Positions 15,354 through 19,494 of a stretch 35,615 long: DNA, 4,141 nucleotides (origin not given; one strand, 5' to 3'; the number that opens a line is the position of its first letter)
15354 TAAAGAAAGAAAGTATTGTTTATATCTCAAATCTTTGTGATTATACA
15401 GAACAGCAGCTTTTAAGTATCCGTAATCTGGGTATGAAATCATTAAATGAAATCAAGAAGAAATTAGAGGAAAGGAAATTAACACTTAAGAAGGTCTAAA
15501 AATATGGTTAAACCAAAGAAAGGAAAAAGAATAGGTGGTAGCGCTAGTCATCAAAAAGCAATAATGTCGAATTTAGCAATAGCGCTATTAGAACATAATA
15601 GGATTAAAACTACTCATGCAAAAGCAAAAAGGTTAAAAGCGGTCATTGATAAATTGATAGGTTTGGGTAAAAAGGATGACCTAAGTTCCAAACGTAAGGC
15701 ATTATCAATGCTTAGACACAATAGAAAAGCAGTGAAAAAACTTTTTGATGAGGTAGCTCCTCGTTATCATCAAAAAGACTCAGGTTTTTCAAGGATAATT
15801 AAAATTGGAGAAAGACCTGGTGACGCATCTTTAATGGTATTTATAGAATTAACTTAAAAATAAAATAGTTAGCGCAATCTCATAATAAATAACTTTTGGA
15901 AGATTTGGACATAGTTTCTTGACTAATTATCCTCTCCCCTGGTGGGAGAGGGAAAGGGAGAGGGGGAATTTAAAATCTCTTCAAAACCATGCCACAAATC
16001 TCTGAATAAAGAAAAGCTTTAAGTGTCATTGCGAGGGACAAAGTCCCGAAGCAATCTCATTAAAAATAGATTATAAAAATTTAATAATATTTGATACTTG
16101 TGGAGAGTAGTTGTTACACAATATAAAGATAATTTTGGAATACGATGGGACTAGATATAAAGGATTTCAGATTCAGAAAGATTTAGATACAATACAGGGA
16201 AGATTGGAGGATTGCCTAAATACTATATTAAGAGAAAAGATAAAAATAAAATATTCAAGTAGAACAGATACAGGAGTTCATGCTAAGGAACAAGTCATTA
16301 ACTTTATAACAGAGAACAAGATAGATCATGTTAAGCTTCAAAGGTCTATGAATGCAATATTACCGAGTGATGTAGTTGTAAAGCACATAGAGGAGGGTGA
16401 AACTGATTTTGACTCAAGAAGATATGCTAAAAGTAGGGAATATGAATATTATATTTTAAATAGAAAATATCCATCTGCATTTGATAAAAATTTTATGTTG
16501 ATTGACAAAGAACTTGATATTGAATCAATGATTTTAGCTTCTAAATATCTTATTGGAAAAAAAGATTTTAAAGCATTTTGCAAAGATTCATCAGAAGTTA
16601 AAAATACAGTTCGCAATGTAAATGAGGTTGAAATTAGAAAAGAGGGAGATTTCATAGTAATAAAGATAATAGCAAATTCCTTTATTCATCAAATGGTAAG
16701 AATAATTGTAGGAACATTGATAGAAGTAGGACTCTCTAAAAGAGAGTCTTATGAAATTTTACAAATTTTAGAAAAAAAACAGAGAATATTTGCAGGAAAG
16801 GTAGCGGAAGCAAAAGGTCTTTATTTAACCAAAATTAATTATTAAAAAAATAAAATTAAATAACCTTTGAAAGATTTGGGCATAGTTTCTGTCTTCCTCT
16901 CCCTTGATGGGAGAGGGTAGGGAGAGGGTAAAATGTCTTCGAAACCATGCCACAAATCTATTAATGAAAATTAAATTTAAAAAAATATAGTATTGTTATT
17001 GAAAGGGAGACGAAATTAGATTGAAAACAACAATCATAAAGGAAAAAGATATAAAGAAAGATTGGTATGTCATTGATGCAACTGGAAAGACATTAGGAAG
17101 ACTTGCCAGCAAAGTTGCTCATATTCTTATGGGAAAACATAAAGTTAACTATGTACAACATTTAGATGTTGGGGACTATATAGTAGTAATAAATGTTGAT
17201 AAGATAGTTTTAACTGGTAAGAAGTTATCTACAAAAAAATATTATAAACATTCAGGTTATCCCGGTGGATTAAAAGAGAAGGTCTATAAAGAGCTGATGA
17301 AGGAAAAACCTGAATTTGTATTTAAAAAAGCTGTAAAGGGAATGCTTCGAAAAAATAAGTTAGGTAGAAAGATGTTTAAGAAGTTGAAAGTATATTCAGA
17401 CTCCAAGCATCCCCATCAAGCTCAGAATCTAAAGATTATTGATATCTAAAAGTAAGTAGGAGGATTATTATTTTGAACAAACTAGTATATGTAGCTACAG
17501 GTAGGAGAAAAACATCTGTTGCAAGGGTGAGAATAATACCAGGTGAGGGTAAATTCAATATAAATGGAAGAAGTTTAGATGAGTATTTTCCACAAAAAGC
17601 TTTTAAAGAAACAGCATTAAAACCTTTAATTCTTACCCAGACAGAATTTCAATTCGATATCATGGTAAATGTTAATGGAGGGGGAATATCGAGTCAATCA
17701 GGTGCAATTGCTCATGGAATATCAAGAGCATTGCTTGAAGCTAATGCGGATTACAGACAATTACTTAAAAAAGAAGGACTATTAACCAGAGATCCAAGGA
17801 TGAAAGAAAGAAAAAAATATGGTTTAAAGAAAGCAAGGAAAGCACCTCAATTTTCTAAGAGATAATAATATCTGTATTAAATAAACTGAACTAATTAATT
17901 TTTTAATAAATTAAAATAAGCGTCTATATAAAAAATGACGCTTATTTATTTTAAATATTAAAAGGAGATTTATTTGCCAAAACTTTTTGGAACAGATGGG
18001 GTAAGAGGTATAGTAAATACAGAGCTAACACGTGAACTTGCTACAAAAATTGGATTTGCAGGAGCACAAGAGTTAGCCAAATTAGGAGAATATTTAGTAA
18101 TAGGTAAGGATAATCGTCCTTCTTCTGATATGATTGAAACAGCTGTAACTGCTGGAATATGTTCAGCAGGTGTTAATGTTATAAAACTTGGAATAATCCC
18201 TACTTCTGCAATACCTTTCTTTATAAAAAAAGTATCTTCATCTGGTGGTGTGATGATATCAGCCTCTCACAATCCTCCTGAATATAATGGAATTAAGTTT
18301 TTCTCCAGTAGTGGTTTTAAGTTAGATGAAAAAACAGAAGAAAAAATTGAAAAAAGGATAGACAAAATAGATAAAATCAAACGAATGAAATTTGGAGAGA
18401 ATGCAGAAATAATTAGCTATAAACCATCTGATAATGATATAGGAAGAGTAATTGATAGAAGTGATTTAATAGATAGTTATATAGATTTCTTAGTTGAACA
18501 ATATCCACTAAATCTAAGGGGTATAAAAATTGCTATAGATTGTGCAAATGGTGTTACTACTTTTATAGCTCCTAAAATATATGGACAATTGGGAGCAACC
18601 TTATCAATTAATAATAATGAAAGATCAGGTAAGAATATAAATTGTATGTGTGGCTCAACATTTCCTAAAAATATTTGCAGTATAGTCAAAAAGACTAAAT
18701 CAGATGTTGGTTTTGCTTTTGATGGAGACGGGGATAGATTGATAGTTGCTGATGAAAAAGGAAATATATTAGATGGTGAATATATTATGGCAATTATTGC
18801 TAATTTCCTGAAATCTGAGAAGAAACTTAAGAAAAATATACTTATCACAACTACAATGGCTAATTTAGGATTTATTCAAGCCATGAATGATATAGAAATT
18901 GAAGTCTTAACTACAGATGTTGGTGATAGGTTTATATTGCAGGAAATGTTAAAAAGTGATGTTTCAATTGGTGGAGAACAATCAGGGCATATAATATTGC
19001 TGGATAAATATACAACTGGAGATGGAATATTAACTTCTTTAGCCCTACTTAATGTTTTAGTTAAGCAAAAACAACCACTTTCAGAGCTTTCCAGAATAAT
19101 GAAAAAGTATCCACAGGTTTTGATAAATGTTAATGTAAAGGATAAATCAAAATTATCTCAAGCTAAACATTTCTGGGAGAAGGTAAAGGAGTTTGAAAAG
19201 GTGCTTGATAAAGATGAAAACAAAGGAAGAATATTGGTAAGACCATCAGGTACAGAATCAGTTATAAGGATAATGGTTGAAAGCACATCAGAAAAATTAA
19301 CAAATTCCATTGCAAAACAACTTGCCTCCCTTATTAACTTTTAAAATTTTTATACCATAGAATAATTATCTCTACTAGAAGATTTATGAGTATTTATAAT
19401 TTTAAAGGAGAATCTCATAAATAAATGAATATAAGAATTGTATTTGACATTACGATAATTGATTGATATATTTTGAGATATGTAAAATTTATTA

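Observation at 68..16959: Seven same-orientation copies of a ~54-nt imperfect-palindrome element occupy spacers of the ribosomal-protein supercluster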

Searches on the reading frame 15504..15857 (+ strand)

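Call 41: search_protein_families(library=pfam, proteins=[window:15504-15857:+], max_evalue=0.00001)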
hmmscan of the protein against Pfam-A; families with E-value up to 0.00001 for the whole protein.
window:15504-15857:+ (117 aa): 1 family
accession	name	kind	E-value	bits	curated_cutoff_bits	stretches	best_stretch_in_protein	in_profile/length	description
PF01196.24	Ribosomal_L17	-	2.7e-31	108.8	27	1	21-116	2-96/97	Ribosomal protein L17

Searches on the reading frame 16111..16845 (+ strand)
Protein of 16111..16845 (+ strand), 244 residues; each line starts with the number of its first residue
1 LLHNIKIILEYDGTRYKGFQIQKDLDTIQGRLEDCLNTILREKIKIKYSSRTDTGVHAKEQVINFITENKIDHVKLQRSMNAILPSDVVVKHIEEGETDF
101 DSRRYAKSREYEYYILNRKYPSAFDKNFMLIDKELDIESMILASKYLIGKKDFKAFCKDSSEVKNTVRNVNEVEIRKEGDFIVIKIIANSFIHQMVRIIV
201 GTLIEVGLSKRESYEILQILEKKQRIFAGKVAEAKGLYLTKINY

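Call 41: search_protein_families(library=pfam, proteins=[window:16111-16845:+], max_evalue=0.00001)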
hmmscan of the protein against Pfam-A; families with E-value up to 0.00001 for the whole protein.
window:16111-16845:+ (244 aa): 1 family
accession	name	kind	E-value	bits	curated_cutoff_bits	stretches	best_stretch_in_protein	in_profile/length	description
PF01416.25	PseudoU_synth_1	-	2.2e-38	131.5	23.3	2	143-244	1-107/108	tRNA pseudouridine synthase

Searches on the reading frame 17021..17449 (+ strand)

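Call 41: search_protein_families(library=pfam, proteins=[window:17021-17449:+], max_evalue=0.00001)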
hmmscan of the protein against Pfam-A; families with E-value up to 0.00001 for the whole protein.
window:17021-17449:+ (142 aa): 1 family
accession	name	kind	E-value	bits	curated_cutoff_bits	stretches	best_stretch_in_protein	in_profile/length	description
PF00572.24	Ribosomal_L13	-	1.8e-49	167.2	23.8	1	13-131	1-119/119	Ribosomal protein L13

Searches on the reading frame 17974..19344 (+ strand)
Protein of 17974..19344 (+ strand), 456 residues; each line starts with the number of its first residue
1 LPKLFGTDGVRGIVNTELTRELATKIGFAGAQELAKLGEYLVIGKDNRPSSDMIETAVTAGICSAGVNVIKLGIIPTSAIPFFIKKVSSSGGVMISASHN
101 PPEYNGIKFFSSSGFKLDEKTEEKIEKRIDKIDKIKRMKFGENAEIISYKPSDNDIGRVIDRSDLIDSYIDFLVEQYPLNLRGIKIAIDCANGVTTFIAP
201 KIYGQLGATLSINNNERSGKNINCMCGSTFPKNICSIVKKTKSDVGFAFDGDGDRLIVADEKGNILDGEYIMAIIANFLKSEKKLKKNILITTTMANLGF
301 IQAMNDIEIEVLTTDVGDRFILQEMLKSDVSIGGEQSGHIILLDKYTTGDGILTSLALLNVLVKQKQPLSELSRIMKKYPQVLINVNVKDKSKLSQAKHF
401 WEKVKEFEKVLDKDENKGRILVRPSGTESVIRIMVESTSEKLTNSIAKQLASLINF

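Call 61: search_protein_families(library=pfam, proteins=[window:17974-19344:+], max_evalue=0.00001)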
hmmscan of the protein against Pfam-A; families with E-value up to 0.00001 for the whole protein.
window:17974-19344:+ (456 aa): 4 families
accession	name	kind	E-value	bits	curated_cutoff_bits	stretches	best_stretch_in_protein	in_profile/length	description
PF02878.22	PGM_PMM_I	-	5e-44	149.8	22.5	1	3-134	2-136/138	Phosphoglucomutase/phosphomannomutase, alpha/beta/alpha domain I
PF02880.22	PGM_PMM_III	-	6.5e-32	110.5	20.7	1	267-379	1-115/115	Phosphoglucomutase/phosphomannomutase, alpha/beta/alpha domain III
PF00408.26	PGM_PMM_IV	-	9.4e-17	61.3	23.1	1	383-451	1-66/68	Phosphoglucomutase/phosphomannomutase, C-terminal domain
PF02879.22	PGM_PMM_II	-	6.8e-15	55.9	29.3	1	168-263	2-103/103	Phosphoglucomutase/phosphomannomutase, alpha/beta/alpha domain II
